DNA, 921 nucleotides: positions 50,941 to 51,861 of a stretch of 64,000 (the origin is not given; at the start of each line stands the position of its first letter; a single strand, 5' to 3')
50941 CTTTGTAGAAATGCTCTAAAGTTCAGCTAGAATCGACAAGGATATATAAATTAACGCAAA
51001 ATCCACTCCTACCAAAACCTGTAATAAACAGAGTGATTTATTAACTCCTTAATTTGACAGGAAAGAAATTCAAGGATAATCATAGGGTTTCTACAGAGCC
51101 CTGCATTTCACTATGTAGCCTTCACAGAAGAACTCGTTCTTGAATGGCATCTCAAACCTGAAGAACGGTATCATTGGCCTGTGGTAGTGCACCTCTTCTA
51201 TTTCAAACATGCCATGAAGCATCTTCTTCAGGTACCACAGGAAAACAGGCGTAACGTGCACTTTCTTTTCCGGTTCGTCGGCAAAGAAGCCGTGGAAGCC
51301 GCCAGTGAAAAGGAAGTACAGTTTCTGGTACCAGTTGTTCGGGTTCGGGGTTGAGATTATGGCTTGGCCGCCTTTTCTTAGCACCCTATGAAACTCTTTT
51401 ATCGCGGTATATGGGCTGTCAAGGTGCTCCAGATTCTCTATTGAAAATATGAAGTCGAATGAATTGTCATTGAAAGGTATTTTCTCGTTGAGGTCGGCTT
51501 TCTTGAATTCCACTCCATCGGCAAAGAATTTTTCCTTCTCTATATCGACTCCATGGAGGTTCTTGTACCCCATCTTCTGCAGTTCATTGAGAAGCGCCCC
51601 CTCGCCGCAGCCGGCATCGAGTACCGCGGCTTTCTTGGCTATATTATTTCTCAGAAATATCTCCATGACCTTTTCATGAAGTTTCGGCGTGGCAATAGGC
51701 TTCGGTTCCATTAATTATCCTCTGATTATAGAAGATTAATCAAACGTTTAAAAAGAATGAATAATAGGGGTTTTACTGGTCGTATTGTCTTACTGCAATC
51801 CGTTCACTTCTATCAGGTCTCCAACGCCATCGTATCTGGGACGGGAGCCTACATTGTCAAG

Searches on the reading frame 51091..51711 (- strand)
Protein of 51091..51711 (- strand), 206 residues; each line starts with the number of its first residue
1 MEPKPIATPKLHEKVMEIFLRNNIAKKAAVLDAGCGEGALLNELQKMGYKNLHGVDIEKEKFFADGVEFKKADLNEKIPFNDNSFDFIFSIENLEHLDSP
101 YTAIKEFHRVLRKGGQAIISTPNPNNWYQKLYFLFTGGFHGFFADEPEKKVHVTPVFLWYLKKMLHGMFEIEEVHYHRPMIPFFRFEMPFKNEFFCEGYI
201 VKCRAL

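Call 3: search_protein_families(library=pfam, proteins=[window:51091-51711:-])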
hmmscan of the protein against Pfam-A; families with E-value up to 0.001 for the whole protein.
window:51091-51711:- (206 aa): 8 families
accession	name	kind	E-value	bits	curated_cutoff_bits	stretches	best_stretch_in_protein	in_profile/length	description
PF08241.18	Methyltransf_11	-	1.3e-20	74.3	21.2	1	31-119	1-95/95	Methyltransferase domain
PF13489.12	Methyltransf_23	-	4.2e-17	62.8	27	1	14-125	12-122/164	Methyltransferase domain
PF13649.12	Methyltransf_25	-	1.1e-16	61.7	27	1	30-115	1-97/97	Methyltransferase domain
PF13847.12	Methyltransf_31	-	1.2e-16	61.1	27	1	26-125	3-120/145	Methyltransferase domain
PF07021.18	MetW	-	8.2e-12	45.6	21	1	22-137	9-125/193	Methionine biosynthesis protein MetW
PF08242.18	Methyltransf_12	-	8.2e-10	39.7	30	1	31-116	1-97/98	Methyltransferase domain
PF05148.21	Methyltransf_8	-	9e-05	22.9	27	1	26-119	72-156/219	Hypothetical methyltransferase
PF01209.24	Ubie_methyltran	-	0.00057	19.7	20.1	0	66-123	99-156/233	ubiE/COQ5 methyltransferase family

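Call 4: search_protein_families(library=ncbifam, proteins=[window:51091-51711:-])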
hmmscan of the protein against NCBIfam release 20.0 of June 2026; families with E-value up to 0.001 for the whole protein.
window:51091-51711:- (206 aa): 30 families (the best 25 are shown)
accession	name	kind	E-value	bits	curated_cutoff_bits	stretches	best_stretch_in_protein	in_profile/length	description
NF045667.1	MTase_DVU1556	equivalog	1.1e-15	57.7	155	1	23-120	19-120/213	DVU_1556 family methyltransferase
TIGR02081.1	metW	equivalog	5.9e-15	55.3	189.5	1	21-137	8-125/194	methionine biosynthesis protein MetW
TIGR02072.1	BioC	equivalog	8.4e-13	48.7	184.95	1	18-127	26-140/244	malonyl-ACP O-methyltransferase BioC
TIGR01983.1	UbiG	equivalog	3.7e-11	42.8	102.95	1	22-125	45-157/228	bifunctional 2-polyprenyl-6-hydroxyphenol methylase/3-demethylubiquinol 3-O-methyltransferase UbiG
TIGR01934.1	MenG_MenH_UbiE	subfamily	3.6e-10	39.5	158.35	1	25-135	38-159/223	ubiquinone/menaquinone biosynthesis methyltransferase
NF004452.0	PRK05785.1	equivalog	3.9e-10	39.6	207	1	18-135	44-160/228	hypothetical protein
NF008300.0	PRK11088.1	equivalog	1.1e-08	34.9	303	1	10-129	69-189/272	23S rRNA (guanine(745)-N(1))-methyltransferase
NF001244.0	PRK00216.1-5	equivalog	6e-08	32.3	216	1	25-120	47-154/236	bifunctional demethylmenaquinone methyltransferase/2-methoxy-6-polyprenyl-1,4-benzoquinol methylase UbiE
NF043040.1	corrin_prot_MT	hypoth_equivalog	3.4e-07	29.9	180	1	21-131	36-160/216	corrinoid protein-associated methyltransferase CpaM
NF045823.1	PthPhpthDimycoMt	equivalog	1e-06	28.1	300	1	48-117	92-164/256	phthiotriol/phenolphthiotriol dimycocerosates methyltransferase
NF011650.0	PRK15068.1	equivalog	1.2e-06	27.6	209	1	26-121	122-227/324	tRNA 5-methoxyuridine(34)/uridine 5-oxyacetic acid(34) synthase CmoB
NF045825.1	FAmtase_mtf2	equivalog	1.5e-06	27.6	400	1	29-118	61-157/248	fatty-acid O-methyltransferase Mtf2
TIGR00452.1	TIGR00452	equivalog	2e-06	26.9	275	1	26-121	117-221/316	tRNA 5-methoxyuridine(34)/uridine 5-oxyacetic acid(34) synthase CmoB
NF040539.1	AST_met_ArsM_2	exception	2.5e-06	27.5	240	1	14-118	47-162/262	putative arsinothricin biosynthesis methyltransferase ArsM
NF007610.0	PRK10258.1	equivalog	8.4e-06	25.3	342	1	26-121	42-140/251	malonyl-ACP O-methyltransferase BioC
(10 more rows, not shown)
